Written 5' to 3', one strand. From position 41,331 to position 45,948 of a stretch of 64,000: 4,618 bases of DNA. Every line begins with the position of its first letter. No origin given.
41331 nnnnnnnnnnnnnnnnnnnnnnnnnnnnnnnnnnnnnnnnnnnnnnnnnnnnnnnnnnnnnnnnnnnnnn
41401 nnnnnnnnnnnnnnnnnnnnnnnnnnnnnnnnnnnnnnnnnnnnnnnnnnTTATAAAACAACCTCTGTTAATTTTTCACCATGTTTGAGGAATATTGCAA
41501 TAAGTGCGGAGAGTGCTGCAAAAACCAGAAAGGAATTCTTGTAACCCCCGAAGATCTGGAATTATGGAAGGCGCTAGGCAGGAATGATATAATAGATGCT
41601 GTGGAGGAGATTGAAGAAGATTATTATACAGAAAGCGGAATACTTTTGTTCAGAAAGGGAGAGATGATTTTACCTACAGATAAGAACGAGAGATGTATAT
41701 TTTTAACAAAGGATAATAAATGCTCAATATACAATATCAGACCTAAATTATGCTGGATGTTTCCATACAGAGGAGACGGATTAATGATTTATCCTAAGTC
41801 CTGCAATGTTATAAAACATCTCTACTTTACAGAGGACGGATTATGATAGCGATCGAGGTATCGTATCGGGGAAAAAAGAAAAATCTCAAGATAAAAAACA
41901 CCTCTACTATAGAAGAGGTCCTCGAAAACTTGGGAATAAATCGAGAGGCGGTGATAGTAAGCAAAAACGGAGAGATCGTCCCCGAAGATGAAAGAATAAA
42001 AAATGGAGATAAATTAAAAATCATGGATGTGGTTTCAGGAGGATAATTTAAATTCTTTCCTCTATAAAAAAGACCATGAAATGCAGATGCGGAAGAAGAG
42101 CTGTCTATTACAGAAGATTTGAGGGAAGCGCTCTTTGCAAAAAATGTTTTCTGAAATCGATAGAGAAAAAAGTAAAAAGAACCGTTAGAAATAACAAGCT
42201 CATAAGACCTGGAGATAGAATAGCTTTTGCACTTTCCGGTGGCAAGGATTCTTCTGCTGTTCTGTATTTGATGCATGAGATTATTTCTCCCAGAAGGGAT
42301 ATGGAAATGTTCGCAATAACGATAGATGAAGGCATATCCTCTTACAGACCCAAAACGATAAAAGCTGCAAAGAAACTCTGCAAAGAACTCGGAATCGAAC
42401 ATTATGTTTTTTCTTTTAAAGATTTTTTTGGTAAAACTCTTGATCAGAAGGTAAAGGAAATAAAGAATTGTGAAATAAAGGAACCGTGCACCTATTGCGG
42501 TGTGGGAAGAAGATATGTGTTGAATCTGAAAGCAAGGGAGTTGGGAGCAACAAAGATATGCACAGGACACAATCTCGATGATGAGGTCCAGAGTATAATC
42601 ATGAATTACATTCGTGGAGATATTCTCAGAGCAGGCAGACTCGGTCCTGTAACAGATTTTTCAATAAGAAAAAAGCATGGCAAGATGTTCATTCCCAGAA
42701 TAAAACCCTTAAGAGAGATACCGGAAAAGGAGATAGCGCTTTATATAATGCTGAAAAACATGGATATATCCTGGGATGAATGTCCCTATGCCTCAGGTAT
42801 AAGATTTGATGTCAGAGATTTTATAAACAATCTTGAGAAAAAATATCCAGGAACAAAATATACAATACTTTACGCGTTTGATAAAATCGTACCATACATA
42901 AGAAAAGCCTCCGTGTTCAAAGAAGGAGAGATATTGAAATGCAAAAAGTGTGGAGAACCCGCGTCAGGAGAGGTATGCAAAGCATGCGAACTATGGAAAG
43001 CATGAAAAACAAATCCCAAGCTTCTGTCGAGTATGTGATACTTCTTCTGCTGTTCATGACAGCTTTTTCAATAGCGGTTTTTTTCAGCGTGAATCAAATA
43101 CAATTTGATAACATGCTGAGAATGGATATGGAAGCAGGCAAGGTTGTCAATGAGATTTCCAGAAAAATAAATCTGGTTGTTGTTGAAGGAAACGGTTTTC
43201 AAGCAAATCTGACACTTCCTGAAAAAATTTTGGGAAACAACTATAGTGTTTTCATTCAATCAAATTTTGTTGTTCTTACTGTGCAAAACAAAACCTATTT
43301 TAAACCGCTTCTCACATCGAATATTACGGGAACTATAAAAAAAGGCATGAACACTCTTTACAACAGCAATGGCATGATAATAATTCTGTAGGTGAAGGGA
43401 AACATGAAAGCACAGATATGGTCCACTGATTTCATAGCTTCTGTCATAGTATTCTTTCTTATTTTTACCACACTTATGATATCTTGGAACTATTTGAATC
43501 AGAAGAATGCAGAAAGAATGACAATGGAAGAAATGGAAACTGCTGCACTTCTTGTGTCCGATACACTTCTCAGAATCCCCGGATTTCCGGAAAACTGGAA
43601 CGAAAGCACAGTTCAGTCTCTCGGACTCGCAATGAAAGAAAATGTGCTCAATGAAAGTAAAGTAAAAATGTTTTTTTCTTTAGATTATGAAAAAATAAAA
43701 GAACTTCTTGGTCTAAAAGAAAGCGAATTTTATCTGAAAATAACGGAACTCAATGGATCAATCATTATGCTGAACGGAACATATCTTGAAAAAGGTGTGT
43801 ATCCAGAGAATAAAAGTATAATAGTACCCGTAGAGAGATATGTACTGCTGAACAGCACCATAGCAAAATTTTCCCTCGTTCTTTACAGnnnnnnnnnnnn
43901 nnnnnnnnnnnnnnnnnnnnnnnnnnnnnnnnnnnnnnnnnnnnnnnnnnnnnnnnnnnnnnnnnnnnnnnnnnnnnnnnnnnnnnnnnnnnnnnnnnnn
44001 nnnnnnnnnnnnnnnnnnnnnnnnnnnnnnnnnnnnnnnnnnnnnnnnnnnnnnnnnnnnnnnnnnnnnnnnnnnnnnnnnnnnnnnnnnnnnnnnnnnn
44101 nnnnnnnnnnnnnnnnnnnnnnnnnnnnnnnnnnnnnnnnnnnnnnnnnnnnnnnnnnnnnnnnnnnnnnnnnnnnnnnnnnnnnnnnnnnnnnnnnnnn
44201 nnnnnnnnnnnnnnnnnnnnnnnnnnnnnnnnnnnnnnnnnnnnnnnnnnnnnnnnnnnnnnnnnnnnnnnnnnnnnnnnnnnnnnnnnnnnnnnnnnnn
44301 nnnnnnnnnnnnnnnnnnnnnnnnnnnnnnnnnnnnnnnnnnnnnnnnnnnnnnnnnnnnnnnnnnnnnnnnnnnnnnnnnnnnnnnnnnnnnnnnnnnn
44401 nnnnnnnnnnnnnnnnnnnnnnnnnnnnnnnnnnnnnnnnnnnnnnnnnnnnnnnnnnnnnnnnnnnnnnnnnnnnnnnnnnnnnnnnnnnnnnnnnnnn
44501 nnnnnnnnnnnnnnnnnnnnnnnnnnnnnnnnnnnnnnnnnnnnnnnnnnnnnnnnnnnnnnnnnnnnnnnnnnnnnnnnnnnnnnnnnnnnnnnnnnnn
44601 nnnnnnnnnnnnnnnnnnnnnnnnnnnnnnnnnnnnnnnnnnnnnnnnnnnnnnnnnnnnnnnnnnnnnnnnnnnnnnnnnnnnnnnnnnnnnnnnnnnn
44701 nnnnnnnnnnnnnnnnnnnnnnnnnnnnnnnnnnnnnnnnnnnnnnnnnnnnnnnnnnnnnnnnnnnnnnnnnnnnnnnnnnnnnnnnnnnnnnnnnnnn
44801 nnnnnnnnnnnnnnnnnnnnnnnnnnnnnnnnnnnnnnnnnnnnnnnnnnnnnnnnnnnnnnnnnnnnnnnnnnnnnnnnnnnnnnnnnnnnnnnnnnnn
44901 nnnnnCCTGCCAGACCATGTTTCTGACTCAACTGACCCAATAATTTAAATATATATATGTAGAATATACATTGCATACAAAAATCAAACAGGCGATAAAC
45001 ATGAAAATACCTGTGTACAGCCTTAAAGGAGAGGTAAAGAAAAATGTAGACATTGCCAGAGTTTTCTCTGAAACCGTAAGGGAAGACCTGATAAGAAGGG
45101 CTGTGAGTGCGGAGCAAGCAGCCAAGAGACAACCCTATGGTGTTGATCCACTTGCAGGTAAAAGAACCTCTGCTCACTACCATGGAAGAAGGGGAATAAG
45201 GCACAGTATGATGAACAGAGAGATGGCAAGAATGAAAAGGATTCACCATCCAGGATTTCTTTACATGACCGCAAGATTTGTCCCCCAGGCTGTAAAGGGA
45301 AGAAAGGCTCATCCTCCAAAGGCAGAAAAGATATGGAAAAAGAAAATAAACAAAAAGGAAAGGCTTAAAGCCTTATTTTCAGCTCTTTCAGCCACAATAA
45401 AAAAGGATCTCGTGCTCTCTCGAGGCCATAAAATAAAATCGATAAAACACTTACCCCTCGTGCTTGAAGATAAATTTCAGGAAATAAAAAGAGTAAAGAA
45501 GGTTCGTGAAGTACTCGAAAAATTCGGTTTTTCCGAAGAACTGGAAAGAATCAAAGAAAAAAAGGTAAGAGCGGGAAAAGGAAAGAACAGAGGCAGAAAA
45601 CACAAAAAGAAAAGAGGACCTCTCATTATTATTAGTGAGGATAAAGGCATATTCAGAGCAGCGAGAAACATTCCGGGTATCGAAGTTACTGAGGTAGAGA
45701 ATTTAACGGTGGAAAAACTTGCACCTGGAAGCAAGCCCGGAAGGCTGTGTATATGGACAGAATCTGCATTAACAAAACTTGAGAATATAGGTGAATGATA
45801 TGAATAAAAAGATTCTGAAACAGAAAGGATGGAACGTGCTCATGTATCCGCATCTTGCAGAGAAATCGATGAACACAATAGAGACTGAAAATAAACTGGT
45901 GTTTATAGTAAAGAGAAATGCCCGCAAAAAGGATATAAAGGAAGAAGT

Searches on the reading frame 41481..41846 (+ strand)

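Call 74: search_protein_families(library=pfam, proteins=[window:41481-41846:+], max_evalue=0.001)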
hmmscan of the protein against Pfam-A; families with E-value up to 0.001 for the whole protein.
window:41481-41846:+ (121 aa): 1 family
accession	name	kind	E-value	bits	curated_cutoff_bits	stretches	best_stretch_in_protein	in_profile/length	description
PF03692.20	CxxCxxCC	-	2.6e-14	54.1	23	1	6-109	2-85/85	Putative zinc- or iron-chelating domain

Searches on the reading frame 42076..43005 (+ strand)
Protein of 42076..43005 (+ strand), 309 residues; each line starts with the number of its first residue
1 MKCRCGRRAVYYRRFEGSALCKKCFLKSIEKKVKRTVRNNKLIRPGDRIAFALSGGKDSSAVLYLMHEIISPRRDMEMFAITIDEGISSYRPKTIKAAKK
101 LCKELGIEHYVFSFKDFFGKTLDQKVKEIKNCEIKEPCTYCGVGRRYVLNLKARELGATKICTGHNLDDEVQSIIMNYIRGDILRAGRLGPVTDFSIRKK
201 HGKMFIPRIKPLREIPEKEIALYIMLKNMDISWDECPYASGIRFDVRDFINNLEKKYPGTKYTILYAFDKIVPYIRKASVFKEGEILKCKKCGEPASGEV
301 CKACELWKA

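Call 74: search_protein_families(library=pfam, proteins=[window:42076-43005:+], max_evalue=0.001)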
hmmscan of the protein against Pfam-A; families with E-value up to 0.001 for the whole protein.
window:42076-43005:+ (309 aa): 8 families
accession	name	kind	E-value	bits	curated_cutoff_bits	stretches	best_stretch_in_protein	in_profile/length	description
PF01171.26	ATP_bind_3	-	1.7e-12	47.9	27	1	49-235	2-167/182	PP-loop family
PF03054.22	tRNA_Me_trans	-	4e-11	43.4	20.6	1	48-166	2-127/202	tRNA methyl transferase HUP domain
PF22082.2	TtuA_LIM_N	-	2.8e-06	27.7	27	1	2-26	1-26/26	2-thiouridine synthetase TtuA, N-terminal LIM domain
PF00733.27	Asn_synthase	-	2.4e-05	24.6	21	1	48-116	19-83/354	Asparagine synthase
PF02540.23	NAD_synthase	-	2.4e-05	24.1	21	1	47-128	19-94/242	NAD synthase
PF06508.19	QueC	-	9.2e-05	22.5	22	1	52-141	5-93/210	Queuosine biosynthesis protein QueC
PF16503.10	zn-ribbon_14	-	0.00015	21.6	34.9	1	288-306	2-20/32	Zinc-ribbon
PF10288.14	CTU2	-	0.0008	20.2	27.9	0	247-296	7-52/110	Cytoplasmic tRNA 2-thiolation protein 2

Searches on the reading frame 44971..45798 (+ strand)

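Call 74: search_protein_families(library=pfam, proteins=[window:44971-45798:+], max_evalue=0.001)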
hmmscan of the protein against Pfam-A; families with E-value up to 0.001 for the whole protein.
window:44971-45798:+ (275 aa): 1 family
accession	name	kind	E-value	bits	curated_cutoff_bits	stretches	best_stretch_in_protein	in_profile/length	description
PF00573.27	Ribosomal_L4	-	9.5e-39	133.4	25.8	1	29-272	5-189/190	Ribosomal protein L4/L1 family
